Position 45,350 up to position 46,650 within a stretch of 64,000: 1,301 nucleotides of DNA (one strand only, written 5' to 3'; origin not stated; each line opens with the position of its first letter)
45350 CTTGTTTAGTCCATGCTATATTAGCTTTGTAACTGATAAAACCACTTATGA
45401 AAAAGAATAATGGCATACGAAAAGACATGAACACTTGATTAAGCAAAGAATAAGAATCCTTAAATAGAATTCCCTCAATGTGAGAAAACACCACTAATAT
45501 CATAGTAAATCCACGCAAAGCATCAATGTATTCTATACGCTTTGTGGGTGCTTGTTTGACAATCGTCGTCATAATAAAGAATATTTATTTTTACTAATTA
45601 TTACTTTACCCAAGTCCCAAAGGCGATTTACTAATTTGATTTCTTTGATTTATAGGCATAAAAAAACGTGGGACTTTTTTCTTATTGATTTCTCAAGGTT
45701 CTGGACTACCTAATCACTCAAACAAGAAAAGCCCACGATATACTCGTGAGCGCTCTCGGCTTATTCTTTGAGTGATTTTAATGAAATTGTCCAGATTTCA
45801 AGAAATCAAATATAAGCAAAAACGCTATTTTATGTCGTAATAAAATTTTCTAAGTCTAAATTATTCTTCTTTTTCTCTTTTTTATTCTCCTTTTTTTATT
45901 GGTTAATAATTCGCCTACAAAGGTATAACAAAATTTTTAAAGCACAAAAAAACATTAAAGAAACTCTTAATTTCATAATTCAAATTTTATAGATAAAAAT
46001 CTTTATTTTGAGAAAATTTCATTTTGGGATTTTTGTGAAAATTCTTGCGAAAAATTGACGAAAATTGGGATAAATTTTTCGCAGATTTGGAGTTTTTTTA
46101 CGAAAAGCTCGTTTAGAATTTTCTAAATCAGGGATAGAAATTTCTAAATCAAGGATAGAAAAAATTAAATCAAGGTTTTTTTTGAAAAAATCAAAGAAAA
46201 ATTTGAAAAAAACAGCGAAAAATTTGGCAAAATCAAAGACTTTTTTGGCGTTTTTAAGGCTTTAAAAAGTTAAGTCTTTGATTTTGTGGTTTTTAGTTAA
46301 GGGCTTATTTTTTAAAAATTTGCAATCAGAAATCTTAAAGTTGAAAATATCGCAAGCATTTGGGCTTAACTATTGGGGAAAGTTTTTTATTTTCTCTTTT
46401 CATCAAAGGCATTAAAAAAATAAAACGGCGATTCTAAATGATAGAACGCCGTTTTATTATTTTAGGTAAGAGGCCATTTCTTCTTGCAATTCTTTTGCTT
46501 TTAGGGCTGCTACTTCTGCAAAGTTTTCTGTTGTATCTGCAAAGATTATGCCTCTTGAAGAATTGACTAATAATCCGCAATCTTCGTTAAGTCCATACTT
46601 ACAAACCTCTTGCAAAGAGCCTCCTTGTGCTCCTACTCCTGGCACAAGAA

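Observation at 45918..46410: Internal architecture of the 490-bp element: curved A-tract block, six two-turn iteron-like units, and an inverted repeat made of the unit core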

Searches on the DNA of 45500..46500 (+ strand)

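Call 12: search_rna_families(source=window, start=45500, end=46500, threshold=evalue, max_evalue=10)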
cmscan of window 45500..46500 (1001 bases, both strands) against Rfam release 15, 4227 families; matches with E-value up to 10: 22.
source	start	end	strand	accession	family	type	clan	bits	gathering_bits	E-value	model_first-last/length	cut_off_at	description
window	46413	46497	-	RF02074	STnc240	Gene; sRNA;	-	24.9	55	0.38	1-77/77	no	Enterobacterial sRNA STnc240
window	46220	46285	-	RF02900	AaHKsRNA82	Gene; sRNA;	-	23.1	51.4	0.74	1-81/81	no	Aggregatibacter sRNA 82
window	45701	45794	-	RF02266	XIST_intron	Gene; lncRNA;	-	20.2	70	0.95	1-68/68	no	XIST 3' intron conserved motif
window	45675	45822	-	RF04128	MIR8562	Gene; miRNA;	-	19.6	211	0.54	1-242/242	no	MIR8562 microRNA precursor family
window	46389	46496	+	RF01770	rimP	Cis-reg; leader;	-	18.8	47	3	1-102/102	no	Gammaprotebacteria rimP leader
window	46346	46461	+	RF00515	PyrR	Cis-reg;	-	18.7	54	8.2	1-115/115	no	PyrR binding site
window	46088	46195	+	RF03926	MIR1435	Gene; miRNA;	-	18.6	94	7.8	1-186/186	no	MIR1435 microRNA precursor family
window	46416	46461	-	RF04134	MIR7504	Gene; miRNA;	-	18.2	83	4.1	1-124/124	no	MIR7504 microRNA precursor family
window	46228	46286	+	RF03940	MIR9563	Gene; miRNA;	-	17.7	90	2.7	1-127/127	no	MIR9563 microRNA precursor family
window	46377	46456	+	RF01472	rli40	Gene; sRNA;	-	16.8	100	0.13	1-263/263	no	Listeria sRNA rli40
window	46414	46463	-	RF02397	sau-5971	Gene; sRNA;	-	16.8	90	4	51-96/96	no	Staphylococcus sRNA sau-5971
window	46412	46465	+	RF03940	MIR9563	Gene; miRNA;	-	16.7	90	4.8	1-127/127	no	MIR9563 microRNA precursor family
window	46395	46456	+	RF01459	rliE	Gene; sRNA;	-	15.9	90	7.5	118-182/222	no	Listeria sRNA rliE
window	46412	46465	-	RF03940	MIR9563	Gene; miRNA;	-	15.9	90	7.9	1-127/127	no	MIR9563 microRNA precursor family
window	46228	46286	-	RF03940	MIR9563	Gene; miRNA;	-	15.8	90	8.2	1-127/127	no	MIR9563 microRNA precursor family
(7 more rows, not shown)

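Call 28: search_dna_similar(query=window:45575-46415:+, collection=plasmids, mode=distant, max_rows=15)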
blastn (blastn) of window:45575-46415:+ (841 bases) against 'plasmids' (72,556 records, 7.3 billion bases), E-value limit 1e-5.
No match.

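Call 29: search_dna_similar(query=window:45575-46415:+, collection=phages, mode=distant, max_rows=15)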
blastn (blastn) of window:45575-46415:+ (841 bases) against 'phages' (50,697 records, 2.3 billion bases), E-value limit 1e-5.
No match.
